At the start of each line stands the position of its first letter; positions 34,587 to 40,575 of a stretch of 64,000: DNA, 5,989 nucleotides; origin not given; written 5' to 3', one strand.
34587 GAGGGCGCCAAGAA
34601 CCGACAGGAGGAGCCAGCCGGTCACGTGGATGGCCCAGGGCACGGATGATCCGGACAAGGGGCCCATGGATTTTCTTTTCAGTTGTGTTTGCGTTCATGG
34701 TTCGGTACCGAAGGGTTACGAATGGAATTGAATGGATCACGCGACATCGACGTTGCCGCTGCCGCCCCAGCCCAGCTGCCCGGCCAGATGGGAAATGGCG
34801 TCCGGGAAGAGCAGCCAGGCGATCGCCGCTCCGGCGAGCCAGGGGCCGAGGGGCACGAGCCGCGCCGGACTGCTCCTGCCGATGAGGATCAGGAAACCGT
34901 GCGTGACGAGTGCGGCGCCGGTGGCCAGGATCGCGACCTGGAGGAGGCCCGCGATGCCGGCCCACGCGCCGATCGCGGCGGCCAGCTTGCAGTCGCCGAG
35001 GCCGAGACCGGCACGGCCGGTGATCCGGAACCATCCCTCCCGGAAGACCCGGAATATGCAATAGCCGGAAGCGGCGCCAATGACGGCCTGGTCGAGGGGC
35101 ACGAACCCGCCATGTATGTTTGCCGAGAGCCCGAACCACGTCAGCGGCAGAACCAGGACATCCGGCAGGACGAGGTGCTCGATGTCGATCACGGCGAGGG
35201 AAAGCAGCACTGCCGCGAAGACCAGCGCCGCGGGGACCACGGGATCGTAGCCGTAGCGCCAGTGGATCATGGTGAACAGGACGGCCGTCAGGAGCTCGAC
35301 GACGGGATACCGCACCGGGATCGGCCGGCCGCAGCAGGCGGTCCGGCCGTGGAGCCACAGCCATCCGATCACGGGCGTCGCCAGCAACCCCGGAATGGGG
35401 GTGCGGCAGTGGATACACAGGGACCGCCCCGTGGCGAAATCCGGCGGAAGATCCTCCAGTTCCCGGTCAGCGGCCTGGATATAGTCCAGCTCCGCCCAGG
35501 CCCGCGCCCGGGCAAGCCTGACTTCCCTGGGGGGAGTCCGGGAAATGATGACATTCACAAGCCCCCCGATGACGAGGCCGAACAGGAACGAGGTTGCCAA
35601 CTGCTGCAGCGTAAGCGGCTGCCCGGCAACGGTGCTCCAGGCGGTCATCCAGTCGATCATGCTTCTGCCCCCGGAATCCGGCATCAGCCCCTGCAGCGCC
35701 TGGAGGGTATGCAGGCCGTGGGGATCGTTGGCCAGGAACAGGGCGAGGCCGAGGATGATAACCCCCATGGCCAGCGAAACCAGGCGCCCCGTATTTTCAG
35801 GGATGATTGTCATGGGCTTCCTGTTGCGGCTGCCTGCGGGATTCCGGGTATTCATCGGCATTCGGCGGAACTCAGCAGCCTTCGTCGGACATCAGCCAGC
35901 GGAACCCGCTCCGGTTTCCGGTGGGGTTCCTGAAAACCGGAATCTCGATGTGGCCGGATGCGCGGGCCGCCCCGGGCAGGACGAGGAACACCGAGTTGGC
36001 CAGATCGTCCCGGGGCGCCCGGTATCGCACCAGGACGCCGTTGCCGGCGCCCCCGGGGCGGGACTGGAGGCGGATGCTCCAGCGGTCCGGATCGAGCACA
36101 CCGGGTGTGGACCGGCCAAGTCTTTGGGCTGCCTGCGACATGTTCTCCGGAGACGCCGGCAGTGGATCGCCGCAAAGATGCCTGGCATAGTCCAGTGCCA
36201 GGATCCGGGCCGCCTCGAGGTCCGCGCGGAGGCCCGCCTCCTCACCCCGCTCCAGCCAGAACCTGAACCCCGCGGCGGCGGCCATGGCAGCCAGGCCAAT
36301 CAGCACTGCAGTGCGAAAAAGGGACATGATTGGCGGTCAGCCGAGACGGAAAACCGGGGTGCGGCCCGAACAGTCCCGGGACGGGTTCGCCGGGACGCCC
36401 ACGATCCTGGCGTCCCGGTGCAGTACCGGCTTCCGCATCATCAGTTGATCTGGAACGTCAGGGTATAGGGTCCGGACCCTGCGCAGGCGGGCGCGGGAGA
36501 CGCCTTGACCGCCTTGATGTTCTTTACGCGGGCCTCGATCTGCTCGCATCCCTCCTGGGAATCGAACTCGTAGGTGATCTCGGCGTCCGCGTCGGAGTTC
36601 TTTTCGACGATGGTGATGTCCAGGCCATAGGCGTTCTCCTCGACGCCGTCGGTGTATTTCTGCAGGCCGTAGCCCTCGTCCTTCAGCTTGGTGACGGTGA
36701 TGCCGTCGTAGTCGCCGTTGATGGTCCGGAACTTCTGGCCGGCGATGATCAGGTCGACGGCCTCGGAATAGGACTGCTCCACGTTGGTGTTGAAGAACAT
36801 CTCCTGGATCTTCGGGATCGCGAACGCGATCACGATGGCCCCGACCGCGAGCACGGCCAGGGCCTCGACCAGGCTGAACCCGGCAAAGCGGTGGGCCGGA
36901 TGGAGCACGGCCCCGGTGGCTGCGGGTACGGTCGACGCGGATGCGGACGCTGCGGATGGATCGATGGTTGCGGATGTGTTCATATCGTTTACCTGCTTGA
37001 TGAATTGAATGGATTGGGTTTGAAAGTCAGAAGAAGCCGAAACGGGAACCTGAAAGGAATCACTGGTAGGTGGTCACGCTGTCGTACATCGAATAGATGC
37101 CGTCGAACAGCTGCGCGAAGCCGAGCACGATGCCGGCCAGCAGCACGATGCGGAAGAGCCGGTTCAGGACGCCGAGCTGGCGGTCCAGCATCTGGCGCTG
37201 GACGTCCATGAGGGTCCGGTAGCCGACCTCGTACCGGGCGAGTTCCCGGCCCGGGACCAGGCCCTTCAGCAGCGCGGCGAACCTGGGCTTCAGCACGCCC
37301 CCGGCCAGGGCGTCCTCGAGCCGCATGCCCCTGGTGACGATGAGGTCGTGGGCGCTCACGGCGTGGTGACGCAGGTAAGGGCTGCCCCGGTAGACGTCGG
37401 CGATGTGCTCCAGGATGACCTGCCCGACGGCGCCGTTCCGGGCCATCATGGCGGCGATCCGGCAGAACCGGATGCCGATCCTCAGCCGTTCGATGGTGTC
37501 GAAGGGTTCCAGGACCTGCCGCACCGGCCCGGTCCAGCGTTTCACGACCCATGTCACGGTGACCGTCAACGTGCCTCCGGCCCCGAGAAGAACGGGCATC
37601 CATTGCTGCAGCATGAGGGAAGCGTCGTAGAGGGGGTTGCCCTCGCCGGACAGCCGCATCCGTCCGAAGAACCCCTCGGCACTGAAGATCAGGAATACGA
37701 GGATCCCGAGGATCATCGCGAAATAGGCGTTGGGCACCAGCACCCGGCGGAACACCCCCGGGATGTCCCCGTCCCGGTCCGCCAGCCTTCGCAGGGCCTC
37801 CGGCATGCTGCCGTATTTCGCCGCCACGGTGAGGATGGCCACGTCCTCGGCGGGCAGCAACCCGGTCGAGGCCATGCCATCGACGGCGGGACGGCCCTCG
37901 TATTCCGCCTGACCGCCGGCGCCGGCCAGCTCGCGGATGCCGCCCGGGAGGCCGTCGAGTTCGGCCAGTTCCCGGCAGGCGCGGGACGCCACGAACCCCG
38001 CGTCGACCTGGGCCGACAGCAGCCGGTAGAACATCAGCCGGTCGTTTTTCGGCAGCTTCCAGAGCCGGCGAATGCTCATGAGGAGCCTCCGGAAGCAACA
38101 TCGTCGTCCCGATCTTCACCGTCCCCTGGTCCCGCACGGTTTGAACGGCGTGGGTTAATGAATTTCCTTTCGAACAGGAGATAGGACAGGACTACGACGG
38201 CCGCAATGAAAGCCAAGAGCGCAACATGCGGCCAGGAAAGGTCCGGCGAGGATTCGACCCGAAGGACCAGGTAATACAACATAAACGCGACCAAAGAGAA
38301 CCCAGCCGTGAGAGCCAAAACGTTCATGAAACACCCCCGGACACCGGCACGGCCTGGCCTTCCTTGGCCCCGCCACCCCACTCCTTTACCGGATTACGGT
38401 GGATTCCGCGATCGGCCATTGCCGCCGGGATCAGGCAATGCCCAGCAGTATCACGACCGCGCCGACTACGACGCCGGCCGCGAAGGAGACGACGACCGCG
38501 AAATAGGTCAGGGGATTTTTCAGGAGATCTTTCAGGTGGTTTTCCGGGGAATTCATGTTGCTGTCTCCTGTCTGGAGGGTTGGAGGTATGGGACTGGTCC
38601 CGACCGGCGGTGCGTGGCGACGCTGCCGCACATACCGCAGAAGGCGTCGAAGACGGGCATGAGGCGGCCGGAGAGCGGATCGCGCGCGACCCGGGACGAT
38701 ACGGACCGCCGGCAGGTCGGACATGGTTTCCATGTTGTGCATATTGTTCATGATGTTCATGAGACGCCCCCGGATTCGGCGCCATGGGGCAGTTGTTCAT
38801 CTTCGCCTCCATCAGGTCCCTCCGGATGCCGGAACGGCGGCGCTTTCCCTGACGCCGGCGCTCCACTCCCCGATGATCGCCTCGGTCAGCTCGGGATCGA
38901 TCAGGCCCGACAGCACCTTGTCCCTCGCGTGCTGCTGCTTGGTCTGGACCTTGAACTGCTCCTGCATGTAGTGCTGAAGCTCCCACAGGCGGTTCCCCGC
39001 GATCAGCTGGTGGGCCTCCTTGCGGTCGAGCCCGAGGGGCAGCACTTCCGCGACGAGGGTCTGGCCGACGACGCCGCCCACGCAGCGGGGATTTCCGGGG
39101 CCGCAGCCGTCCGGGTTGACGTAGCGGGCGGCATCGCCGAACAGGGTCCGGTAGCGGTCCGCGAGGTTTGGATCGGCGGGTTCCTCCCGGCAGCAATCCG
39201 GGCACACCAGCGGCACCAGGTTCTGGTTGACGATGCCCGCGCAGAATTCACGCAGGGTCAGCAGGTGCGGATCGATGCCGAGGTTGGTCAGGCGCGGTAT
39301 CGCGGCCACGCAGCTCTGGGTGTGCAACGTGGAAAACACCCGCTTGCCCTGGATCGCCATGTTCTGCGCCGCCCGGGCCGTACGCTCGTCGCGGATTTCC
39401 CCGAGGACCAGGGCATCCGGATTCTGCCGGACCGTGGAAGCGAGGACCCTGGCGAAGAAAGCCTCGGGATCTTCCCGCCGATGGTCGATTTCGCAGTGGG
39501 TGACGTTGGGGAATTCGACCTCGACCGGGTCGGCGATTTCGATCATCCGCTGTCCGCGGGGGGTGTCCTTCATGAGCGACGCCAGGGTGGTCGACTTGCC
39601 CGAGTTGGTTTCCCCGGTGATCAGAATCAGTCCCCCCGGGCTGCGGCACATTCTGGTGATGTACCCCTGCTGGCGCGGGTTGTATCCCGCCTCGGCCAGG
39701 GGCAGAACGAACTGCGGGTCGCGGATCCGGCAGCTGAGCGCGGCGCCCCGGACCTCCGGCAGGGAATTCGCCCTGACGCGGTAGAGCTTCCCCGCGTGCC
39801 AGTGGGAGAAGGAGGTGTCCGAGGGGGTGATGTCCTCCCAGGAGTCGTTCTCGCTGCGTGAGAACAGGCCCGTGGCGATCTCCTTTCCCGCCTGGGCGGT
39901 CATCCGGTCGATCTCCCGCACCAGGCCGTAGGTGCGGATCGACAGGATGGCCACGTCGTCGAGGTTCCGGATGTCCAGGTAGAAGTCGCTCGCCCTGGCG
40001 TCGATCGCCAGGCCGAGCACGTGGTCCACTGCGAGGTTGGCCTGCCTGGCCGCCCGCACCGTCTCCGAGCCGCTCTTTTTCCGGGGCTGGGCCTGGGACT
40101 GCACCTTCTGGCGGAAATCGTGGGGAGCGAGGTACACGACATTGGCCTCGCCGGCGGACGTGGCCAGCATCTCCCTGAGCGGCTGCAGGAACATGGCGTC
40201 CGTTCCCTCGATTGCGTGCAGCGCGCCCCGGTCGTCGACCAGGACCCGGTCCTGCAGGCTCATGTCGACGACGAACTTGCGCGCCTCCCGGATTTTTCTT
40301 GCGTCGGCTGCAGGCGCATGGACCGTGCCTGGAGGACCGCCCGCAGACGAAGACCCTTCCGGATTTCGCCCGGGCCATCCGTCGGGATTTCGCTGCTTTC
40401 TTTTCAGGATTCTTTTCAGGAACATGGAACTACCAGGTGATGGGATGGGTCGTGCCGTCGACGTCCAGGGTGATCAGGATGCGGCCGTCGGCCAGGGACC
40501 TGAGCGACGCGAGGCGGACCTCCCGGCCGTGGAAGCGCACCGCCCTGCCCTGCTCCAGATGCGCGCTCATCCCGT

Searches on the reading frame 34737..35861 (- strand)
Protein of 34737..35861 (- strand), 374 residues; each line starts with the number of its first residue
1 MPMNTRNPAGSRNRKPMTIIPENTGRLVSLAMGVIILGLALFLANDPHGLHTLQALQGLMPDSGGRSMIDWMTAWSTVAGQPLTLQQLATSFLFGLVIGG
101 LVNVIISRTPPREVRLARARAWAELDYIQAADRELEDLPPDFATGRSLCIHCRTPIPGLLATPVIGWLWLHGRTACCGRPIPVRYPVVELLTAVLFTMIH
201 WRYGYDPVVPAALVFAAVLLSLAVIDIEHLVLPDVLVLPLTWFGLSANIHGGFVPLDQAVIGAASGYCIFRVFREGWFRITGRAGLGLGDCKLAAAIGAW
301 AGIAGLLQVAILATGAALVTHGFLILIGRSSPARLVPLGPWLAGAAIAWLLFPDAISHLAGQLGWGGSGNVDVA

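Call 7: search_protein_families(library=pfam, proteins=[window:34737-35861:-], max_evalue=0.01)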
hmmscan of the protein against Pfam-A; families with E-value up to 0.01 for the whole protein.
window:34737-35861:- (374 aa): 2 families
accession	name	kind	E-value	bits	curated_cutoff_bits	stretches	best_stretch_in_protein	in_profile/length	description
PF06750.18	A24_N_bact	-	1.2e-20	73.8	23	1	93-203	1-84/84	Bacterial Peptidase A24 N-terminal domain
PF01478.23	Peptidase_A24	-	8.2e-20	71.6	26.5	1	213-318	1-100/104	Type IV leader peptidase family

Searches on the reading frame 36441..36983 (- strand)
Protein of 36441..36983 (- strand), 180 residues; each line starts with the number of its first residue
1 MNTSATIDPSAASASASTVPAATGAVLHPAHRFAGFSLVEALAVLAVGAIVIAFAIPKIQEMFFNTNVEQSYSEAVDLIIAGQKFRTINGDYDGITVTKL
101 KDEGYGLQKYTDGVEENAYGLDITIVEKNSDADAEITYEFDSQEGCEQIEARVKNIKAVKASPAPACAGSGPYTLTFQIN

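Call 7: search_protein_families(library=pfam, proteins=[window:36441-36983:-], max_evalue=0.01)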
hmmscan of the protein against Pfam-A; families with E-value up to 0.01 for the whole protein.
window:36441-36983:- (180 aa): 1 family
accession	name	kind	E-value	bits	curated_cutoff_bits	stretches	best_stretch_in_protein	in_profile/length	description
PF07963.17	N_methyl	-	4.7e-05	23.2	21.2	1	32-55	3-26/27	Prokaryotic N-terminal methylation motif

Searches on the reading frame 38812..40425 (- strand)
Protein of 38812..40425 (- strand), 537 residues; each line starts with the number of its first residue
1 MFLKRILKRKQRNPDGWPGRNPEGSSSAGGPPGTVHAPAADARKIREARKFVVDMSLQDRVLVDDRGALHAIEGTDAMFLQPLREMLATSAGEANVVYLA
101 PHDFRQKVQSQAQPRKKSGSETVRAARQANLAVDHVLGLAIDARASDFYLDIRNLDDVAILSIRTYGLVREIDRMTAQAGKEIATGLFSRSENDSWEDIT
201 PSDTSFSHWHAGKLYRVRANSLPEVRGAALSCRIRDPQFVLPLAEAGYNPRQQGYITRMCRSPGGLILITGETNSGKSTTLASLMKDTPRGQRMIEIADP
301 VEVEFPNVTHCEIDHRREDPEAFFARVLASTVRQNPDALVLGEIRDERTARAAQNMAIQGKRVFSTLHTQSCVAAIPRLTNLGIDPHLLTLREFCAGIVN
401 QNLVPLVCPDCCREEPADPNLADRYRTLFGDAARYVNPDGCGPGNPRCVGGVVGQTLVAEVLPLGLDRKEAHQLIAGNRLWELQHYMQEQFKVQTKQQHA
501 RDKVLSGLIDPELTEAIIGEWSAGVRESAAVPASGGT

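Call 7: search_protein_families(library=pfam, proteins=[window:38812-40425:-], max_evalue=0.01)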
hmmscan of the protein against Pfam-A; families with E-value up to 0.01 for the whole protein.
window:38812-40425:- (537 aa): 3 families
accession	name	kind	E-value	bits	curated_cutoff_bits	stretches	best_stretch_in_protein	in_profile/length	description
PF00437.27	T2SSE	-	9.5e-53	179.6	24.9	1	133-508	12-362/370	Type II/IV secretion system protein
PF13401.12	AAA_22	-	0.0019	18.9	27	1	263-337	4-64/130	AAA domain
PF13481.12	AAA_25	-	0.0089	16.1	27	0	253-341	22-106/195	AAA domain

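Call 51: search_dna_similar(query=window:38812-40425:-, collection=plasmids, mode=protein, max_rows=12)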
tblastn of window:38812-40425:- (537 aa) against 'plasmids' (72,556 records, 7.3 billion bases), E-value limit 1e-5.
Records with a match: 4455; places in all: 6875; records where one place covers at least 80% of the query: 46.
Best place of each record, by identity: <60% 4455.
By first word of the organism name: Escherichia 2225; Salmonella 525; Pseudomonas 227; Acinetobacter 162; Shigella 143; Vibrio 140; Klebsiella 124; Ralstonia 121; Serratia 98; Burkholderia 84; and 165 more.
By predicted mobility (MOB-suite, as given by PLSDB): conjugative 2826; non-mobilizable 1032; mobilizable 597.
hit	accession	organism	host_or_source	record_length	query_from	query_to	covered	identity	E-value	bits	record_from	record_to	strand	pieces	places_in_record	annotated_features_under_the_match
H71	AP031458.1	Pseudomonas aeruginosa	Diplothrix legata,lung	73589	8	511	94%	26.6%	2e-26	122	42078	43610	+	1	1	ATPase, T2SS/T4P/T4SS family | hypothetical protein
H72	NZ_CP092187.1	Deinococcus sp. KNUC1210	Setaria viridis,cell ...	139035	48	534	91%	26.2%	3e-22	108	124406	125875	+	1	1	ATPase, T2SS/T4P/T4SS family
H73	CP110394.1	Burkholderia sp. JSH-S8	Tetrastigma hemsleyanum Diels et Gilg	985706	38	522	90%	26.2%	3e-26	121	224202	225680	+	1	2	ATPase, T2SS/T4P/T4SS family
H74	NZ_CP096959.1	Pseudomonas aeruginosa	Homo sapiens,phlegm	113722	50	462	77%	30.4%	3e-31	136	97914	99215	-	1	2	ATPase, T2SS/T4P/T4SS family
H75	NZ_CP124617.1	Tropicibacter oceani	pure culture,sediment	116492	76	475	74%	31.3%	7e-33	141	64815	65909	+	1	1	GspE/PulE family protein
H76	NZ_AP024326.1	Caballeronia sp. NK8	-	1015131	48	513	87%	26.6%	1e-19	100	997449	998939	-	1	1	record has no annotation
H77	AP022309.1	Burkholderia sp. SFA1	-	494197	48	513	87%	26.4%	6e-19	99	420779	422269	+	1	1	hypothetical protein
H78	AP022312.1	Burkholderia sp. SFA1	-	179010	48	513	87%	26.4%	1e-18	97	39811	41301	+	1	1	hypothetical protein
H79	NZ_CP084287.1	Caballeronia zhejiangensis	Anasa tristis,Cell culture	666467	48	513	87%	26.4%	4e-18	96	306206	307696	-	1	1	ATPase, T2SS/T4P/T4SS family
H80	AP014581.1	Burkholderia sp. RPE67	Riptortus pedestris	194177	48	513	87%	26.2%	3e-18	97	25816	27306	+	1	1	type II secretion system protein E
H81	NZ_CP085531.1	Vogesella sp. XCS3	Xenopus laevis,bacterial culture,swab ...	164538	106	516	77%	29.6%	5e-38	157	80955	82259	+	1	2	ATPase, T2SS/T4P/T4SS family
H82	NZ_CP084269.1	Caballeronia sp. Lep1P3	Leptoglossus zonatus,Cell culture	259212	48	513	87%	26.0%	2e-19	100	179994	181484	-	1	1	ATPase, T2SS/T4P/T4SS family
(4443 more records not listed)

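Call 52: get_annotated_region(hit=H74, flank=9000)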
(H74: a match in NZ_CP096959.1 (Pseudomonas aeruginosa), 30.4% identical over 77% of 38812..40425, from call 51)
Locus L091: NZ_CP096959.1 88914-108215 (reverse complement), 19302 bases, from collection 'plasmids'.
description: Pseudomonas aeruginosa strain NY11210 plasmid pNY11210-NR, complete sequence
organism: Pseudomonas aeruginosa (NCBI taxid 287)
taxonomy: Bacteria; Pseudomonadota; Gammaproteobacteria; Pseudomonadales; Pseudomonadaceae; Pseudomonas; Pseudomonas aeruginosa
host: -; source: Homo sapiens,phlegm; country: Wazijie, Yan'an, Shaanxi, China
typing (MOB-suite, as given by PLSDB): non-mobilizable; replicon rep_cluster_339; mating-pair formation MPF_I
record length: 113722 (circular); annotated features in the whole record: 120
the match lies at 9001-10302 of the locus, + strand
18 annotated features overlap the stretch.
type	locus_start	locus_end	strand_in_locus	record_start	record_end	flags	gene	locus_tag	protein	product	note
CDS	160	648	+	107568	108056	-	-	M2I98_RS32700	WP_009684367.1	DotD/TraH family lipoprotein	-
CDS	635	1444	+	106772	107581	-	-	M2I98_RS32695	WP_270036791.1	type IV secretory system conjugative DNA transfer family protein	-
CDS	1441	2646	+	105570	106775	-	-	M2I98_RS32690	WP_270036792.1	ATPase, T2SS/T4P/T4SS family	-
CDS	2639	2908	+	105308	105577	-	icmT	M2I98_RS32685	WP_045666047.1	IcmT/TraK family protein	-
CDS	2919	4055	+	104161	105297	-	-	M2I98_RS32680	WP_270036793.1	ParM/StbA family protein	GO:0030541 - plasmid partitioning [Evidence IEA]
CDS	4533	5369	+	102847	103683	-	-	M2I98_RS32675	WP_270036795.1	toxin co-regulated pilus biosynthesis Q family protein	-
CDS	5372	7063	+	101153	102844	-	-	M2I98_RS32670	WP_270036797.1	PilN family type IVB pilus formation outer membrane protein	GO:0009297 - pilus assembly [Evidence IEA]; GO:0009306 - protein secretion [Evidence IEA]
CDS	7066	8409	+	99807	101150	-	pilO2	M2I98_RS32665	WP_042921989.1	type 4b pilus protein PilO2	-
CDS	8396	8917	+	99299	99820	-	pilP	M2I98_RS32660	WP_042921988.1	type IV pilus biogenesis protein PilP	GO:0009297 - pilus assembly [Evidence IEA]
CDS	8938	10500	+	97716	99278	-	-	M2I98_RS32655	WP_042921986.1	ATPase, T2SS/T4P/T4SS family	-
CDS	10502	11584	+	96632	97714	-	-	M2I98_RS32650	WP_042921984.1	type II secretion system F family protein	-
CDS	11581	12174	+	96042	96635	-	-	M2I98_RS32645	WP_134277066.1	type 4 pilus major pilin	-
CDS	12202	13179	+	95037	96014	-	-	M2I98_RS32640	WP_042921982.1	ATPase, T2SS/T4P/T4SS family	-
CDS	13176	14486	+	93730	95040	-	pilV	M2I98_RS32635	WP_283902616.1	shufflon system plasmid conjugative transfer pilus tip adhesin PilV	-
CDS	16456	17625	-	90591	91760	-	-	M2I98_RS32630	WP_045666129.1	tyrosine-type recombinase/integrase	GO:0015074 - DNA integration [Evidence IEA]; GO:0006310 - DNA recombination [Evidence IEA]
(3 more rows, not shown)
